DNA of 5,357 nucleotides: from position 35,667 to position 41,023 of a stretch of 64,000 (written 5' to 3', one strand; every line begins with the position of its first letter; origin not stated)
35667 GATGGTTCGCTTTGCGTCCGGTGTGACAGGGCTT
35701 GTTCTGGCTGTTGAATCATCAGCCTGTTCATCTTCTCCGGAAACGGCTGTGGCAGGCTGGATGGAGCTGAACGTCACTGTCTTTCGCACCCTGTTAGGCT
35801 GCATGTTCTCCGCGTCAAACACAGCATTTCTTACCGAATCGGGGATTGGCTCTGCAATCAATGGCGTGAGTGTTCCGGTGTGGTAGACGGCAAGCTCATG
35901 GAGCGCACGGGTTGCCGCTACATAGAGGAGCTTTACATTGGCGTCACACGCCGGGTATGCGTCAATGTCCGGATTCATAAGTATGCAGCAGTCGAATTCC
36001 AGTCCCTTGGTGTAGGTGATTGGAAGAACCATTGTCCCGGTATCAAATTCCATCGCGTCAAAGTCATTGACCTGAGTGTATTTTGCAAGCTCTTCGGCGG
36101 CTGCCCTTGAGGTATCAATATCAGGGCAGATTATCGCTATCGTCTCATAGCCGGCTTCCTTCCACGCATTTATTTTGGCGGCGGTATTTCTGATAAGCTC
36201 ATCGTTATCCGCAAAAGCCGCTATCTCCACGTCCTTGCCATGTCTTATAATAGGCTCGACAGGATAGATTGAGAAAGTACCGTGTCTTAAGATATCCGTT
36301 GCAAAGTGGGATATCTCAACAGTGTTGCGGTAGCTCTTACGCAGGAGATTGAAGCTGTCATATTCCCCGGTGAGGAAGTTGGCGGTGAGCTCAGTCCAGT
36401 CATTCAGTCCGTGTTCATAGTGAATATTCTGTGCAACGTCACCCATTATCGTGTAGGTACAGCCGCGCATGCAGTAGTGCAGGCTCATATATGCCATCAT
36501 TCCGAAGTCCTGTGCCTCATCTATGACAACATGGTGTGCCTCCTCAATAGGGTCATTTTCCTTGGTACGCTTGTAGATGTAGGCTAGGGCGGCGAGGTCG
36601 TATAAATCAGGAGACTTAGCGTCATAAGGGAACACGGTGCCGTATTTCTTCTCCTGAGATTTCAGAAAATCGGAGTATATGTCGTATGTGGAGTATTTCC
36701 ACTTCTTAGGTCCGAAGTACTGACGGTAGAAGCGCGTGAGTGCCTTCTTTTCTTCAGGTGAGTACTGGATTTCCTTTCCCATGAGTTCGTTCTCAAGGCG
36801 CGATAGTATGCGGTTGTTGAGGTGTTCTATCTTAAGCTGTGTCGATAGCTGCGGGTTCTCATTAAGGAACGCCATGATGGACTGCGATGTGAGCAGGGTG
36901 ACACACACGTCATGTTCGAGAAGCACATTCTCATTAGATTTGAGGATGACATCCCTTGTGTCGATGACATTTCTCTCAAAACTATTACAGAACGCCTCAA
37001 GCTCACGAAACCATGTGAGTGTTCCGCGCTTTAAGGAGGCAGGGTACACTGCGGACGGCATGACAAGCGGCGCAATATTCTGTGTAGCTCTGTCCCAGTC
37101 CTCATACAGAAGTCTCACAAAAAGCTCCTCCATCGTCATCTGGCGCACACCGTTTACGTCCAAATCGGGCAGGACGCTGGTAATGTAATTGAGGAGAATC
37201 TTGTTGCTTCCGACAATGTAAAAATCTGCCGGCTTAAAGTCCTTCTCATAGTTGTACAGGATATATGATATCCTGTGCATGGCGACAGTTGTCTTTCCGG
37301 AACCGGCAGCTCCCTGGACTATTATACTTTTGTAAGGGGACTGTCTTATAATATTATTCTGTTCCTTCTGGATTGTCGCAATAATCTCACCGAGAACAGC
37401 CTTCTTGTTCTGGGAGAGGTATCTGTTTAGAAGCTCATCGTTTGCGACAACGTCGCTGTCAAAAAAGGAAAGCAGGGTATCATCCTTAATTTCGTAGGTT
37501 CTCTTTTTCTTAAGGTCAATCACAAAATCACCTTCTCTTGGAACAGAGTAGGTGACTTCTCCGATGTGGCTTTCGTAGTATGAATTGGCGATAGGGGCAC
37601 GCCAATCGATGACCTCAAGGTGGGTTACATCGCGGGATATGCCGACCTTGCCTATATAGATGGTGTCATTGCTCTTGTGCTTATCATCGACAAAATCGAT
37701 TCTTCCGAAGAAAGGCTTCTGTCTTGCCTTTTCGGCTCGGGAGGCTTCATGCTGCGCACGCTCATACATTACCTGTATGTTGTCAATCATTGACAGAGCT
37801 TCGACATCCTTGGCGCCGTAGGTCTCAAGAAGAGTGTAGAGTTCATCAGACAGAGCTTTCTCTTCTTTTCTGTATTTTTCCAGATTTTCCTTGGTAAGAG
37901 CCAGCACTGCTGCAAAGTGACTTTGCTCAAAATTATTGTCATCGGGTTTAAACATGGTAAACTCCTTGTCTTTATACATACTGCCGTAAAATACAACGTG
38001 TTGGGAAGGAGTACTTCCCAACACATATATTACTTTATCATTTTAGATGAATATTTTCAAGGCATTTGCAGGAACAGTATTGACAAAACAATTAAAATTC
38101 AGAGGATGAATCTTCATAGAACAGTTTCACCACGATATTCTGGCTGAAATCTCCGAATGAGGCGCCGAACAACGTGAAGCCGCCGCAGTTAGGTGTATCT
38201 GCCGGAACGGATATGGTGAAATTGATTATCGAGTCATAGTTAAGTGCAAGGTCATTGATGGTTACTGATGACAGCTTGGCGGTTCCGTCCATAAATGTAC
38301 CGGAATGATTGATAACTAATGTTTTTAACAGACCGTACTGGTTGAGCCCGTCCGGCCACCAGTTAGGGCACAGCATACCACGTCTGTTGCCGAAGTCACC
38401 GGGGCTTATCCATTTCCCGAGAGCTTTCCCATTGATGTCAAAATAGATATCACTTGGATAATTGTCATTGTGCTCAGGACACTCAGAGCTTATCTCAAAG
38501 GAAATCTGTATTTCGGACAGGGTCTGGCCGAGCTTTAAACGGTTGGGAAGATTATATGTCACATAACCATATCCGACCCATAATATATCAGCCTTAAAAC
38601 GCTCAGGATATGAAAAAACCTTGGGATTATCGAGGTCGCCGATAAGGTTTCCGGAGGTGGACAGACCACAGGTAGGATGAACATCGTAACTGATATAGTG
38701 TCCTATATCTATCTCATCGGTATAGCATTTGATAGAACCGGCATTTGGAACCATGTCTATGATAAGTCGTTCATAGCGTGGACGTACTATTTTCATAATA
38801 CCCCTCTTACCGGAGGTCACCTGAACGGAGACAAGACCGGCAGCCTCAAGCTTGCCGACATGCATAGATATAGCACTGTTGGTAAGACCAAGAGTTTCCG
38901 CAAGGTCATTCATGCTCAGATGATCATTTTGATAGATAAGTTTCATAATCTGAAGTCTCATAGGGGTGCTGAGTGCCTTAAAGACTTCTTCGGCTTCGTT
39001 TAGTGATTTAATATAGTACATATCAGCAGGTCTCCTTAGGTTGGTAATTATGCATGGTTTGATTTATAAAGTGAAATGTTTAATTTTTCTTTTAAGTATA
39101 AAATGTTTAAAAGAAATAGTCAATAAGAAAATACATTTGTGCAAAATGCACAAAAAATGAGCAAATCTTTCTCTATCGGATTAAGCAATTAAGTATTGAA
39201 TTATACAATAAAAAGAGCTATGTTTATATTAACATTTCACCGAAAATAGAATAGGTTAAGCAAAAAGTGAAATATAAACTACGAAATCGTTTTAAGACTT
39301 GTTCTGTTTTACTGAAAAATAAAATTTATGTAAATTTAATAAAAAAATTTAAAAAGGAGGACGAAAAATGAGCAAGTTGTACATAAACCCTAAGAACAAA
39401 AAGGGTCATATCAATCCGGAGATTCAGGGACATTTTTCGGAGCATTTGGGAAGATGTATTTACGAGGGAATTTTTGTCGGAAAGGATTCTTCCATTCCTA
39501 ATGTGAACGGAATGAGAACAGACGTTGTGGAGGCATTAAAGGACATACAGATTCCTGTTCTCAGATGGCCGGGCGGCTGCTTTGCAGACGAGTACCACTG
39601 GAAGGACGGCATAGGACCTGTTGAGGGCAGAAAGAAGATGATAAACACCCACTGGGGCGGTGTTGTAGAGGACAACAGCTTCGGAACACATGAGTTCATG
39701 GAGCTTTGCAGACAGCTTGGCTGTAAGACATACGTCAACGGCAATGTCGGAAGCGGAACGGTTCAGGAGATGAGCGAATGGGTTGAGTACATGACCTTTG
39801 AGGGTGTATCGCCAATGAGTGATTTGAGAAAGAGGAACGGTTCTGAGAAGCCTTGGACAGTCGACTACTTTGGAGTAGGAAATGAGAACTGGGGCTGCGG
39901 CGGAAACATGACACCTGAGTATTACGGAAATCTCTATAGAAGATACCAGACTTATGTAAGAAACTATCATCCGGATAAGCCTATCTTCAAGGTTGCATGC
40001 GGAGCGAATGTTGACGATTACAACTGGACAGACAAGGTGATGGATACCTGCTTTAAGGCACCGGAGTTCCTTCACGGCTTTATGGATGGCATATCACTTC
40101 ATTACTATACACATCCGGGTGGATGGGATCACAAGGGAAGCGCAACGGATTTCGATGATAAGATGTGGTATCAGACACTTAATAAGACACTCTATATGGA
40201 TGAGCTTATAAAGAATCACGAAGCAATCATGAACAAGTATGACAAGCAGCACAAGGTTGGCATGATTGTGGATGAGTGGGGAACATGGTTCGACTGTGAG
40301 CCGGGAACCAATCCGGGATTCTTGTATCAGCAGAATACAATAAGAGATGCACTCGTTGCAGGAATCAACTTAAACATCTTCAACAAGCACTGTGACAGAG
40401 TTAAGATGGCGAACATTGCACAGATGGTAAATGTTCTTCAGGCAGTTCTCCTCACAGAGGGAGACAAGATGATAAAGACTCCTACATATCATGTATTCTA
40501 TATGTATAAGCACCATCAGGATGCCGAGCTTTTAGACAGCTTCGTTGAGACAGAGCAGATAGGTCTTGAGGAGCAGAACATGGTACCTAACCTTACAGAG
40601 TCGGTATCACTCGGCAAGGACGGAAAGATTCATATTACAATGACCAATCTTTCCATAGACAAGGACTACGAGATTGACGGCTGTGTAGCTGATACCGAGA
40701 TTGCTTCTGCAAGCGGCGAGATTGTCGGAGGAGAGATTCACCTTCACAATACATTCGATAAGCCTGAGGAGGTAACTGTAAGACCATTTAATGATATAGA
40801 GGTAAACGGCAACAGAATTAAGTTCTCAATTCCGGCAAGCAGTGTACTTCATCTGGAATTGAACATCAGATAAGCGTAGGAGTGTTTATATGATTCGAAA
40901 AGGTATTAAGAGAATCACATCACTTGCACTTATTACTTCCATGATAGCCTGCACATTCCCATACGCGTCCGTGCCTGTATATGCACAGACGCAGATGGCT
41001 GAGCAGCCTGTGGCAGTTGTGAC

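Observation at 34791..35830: The HelD-like helicase ORF continues in frame into a GH31 N-domain fragment and terminates inside the neighbour's terminator hairpin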

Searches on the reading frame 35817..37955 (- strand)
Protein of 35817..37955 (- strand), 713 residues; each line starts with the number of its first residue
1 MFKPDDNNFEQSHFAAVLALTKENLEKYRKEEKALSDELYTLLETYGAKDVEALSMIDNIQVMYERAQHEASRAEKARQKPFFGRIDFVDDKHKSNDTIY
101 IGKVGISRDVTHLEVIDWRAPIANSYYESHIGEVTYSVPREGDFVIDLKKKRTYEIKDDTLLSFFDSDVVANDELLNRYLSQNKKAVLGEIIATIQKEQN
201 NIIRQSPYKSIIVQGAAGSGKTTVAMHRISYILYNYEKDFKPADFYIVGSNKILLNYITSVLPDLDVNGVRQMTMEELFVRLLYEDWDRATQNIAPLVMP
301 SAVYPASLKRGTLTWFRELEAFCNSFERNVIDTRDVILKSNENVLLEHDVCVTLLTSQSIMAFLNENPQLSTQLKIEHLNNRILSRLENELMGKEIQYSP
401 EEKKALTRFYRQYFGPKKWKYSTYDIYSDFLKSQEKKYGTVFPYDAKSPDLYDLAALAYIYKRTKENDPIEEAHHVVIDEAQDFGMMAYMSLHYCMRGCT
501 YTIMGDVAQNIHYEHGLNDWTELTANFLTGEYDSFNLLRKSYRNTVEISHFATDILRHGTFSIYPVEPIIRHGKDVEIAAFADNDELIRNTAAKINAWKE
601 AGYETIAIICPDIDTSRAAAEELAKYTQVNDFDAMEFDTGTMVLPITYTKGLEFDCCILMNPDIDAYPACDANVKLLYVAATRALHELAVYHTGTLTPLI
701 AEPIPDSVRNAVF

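Call 51: find_homologous_proteins(query=window:35817-37955:-, max_evalue=1e-30)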
Query window:35817-37955:- (713 aa): 6331 proteins with E <= 1e-30 among 8000 candidates; the best 120 are listed.
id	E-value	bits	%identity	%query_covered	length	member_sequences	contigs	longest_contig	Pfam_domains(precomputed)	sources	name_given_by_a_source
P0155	0.0e+0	1564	96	100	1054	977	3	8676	PF13538.13,PF13245.13,PF00580.28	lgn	-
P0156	0.0e+0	1499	91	100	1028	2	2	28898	PF13538.13,PF13361.13,PF13245.13,PF00580.28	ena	-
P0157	0.0e+0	1494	91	100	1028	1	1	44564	PF13538.13,PF13361.13,PF13245.13,PF00580.28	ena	-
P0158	0.0e+0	1445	87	100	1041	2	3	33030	PF13538.13,PF13361.13,PF13245.13,PF00580.28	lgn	-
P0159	0.0e+0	1444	88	100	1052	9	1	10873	PF13538.13,PF13361.13,PF13245.13,PF00580.28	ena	-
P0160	0.0e+0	1438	87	100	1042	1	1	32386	PF13538.13,PF13361.13,PF13245.13,PF00580.28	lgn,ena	-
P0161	0.0e+0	1419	87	100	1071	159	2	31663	PF13538.13,PF13361.13,PF13245.13,PF00580.28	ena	-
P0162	0.0e+0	1354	81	100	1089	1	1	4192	PF13538.13,PF13361.13,PF13245.13,PF00580.28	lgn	-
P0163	0.0e+0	1351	81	100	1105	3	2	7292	PF13538.13,PF13361.13,PF13245.13,PF00580.28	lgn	-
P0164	0.0e+0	1348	81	100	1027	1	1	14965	PF13538.13,PF13361.13,PF13245.13,PF00580.28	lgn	-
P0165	0.0e+0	1345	81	100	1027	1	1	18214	PF13538.13,PF13361.13,PF13245.13,PF00580.28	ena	-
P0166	0.0e+0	1336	80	100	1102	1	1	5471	PF13538.13,PF13361.13,PF13245.13,PF00580.28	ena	-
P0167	0.0e+0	1333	81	100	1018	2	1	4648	PF13538.13,PF13361.13,PF13245.13,PF00580.28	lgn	-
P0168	0.0e+0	1333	81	100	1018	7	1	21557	PF13538.13,PF13361.13,PF13245.13,PF00580.28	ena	-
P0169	0.0e+0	1330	96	85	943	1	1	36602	PF13538.13,PF13361.13,PF13245.13,PF00580.28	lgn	-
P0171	0.0e+0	1325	80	100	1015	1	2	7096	PF13538.13,PF13361.13,PF13245.13,PF00580.28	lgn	-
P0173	0.0e+0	1322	80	100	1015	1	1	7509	PF13538.13,PF13361.13,PF13245.13,PF00580.28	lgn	-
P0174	0.0e+0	1321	80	100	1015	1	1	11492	PF13538.13,PF13361.13,PF13245.13,PF00580.28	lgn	-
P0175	0.0e+0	1321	80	100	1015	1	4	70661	PF13538.13,PF13361.13,PF13245.13,PF00580.28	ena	-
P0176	0.0e+0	1321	80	100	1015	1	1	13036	PF13538.13,PF13361.13,PF13245.13,PF00580.28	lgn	-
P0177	0.0e+0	1319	80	100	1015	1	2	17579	PF13538.13,PF13361.13,PF13245.13,PF00580.28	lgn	-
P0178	0.0e+0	1319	80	100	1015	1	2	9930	PF13538.13,PF13361.13,PF13245.13,PF00580.28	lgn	-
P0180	0.0e+0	1319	80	100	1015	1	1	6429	PF13538.13,PF13361.13,PF13245.13,PF00580.28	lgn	-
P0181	0.0e+0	1318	80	100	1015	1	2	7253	PF13538.13,PF13361.13,PF13245.13,PF00580.28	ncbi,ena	-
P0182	0.0e+0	1315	80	100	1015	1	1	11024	PF13538.13,PF13361.13,PF13245.13,PF00580.28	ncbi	-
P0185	0.0e+0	1313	80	100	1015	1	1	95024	PF13538.13,PF13361.13,PF13245.13,PF00580.28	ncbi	-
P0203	1.2e-264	898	58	98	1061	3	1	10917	PF13538.13,PF01443.25,PF13361.13,PF13245.13,PF00580.28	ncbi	ncbi:MAG: AAA family ATPase [Roseburia sp.]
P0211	2.2e-258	877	56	98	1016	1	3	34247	PF13538.13,PF13361.13,PF13245.13,PF00580.28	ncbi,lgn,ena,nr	ncbi:AAA family ATPase [bacterium]|nr:AAA family ATPase [bacterium]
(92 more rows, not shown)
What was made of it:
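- All 120 best homologues of the helicase part, at 96-56% identity, are long; most are about 1015-1160 aa (call 51).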

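Call 61: list_cluster_members(proteins=[P0155, P0211, P0203])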
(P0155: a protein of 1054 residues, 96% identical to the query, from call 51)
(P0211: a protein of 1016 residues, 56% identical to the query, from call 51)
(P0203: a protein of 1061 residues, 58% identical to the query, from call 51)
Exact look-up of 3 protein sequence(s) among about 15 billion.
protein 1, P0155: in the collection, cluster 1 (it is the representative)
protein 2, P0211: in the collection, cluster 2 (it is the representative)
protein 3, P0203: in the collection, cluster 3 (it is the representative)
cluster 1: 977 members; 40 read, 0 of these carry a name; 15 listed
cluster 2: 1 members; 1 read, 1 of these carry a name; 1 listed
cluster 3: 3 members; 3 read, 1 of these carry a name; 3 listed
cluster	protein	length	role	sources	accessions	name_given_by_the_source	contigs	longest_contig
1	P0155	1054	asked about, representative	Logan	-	-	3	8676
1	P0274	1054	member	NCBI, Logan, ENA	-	-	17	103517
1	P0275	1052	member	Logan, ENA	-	-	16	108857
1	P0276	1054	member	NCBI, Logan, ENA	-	-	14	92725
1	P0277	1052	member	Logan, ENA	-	-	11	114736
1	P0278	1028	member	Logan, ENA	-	-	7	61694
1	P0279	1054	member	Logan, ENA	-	-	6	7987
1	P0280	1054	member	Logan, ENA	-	-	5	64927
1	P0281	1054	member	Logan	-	-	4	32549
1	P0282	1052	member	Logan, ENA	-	-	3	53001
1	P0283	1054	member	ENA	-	-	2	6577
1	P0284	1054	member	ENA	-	-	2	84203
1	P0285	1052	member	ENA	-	-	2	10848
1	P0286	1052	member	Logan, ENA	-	-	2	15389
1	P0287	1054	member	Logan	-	-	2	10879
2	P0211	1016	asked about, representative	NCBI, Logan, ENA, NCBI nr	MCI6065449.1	AAA family ATPase [bacterium]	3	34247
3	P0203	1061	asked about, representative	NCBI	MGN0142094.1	MAG: AAA family ATPase [Roseburia sp.]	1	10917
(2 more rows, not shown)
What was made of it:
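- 34791..37955 (-): Complete gene for a 1054-aa HelD-like protein with a C-terminal GH31-N-type domain (ATG 37955-37953, stop TAG 34793-34791). The 90% cluster has 977 sequences; the members read are 1028-1054 aa, mostly 1052 or 1054 (calls 51, 61).
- The window's 90% cluster has 977 sequences; the members read are 1028-1054 aa (call 61).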

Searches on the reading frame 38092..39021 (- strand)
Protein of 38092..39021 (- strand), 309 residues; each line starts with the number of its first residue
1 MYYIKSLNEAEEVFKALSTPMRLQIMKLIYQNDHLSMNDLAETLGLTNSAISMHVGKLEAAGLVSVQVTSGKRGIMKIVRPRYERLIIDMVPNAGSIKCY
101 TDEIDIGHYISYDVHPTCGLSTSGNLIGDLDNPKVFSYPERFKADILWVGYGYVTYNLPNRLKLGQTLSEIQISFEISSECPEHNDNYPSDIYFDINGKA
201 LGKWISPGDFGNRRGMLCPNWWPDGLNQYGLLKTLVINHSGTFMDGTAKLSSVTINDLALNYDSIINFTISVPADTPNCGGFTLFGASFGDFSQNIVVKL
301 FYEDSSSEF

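Call 58: search_protein_families(library=pfam, proteins=[window:38092-39021:-], max_evalue=0.0001)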
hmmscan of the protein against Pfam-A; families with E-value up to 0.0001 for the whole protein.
window:38092-39021:- (309 aa): 8 families
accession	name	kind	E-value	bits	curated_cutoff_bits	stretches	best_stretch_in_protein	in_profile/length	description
PF13412.12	HTH_24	-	4.6e-10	39.3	21.9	1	22-64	5-47/48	Winged helix-turn-helix DNA-binding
PF01022.26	HTH_5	-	1.6e-08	34.7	22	1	20-65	2-46/47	Bacterial regulatory protein, arsR family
PF12802.13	MarR_2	-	3.2e-08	34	27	1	19-67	4-53/61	MarR family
PF13601.12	HTH_34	-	4.3e-08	33.7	27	1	22-71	2-51/80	Winged helix DNA-binding domain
PF12840.13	HTH_20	-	5.6e-07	29.9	27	1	17-66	1-50/51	Helix-turn-helix domain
PF01047.28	MarR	-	2.4e-06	27.8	24.6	1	21-66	4-49/59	MarR family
PF08279.18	HTH_11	-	3.1e-06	27.4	25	1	22-74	2-53/55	HTH domain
PF25212.1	HVO_A0114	-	4.5e-06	26.8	27.6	1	8-69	11-71/84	HVO_A0114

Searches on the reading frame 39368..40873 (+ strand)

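Call 58: search_protein_families(library=pfam, proteins=[window:39368-40873:+], max_evalue=0.0001)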
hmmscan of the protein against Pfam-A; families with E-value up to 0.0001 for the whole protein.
window:39368-40873:+ (501 aa): 2 families
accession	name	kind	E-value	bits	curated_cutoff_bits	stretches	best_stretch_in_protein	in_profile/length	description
PF06964.18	Alpha-L-AF_C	-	1.1e-51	175.8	27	1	302-492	1-165/165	Alpha-L-arabinofuranosidase C-terminal domain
PF22848.2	ASD1_dom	-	2.4e-06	27.7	22.2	0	57-121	3-71/239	Alpha-L-arabinofuranosidase 1 domain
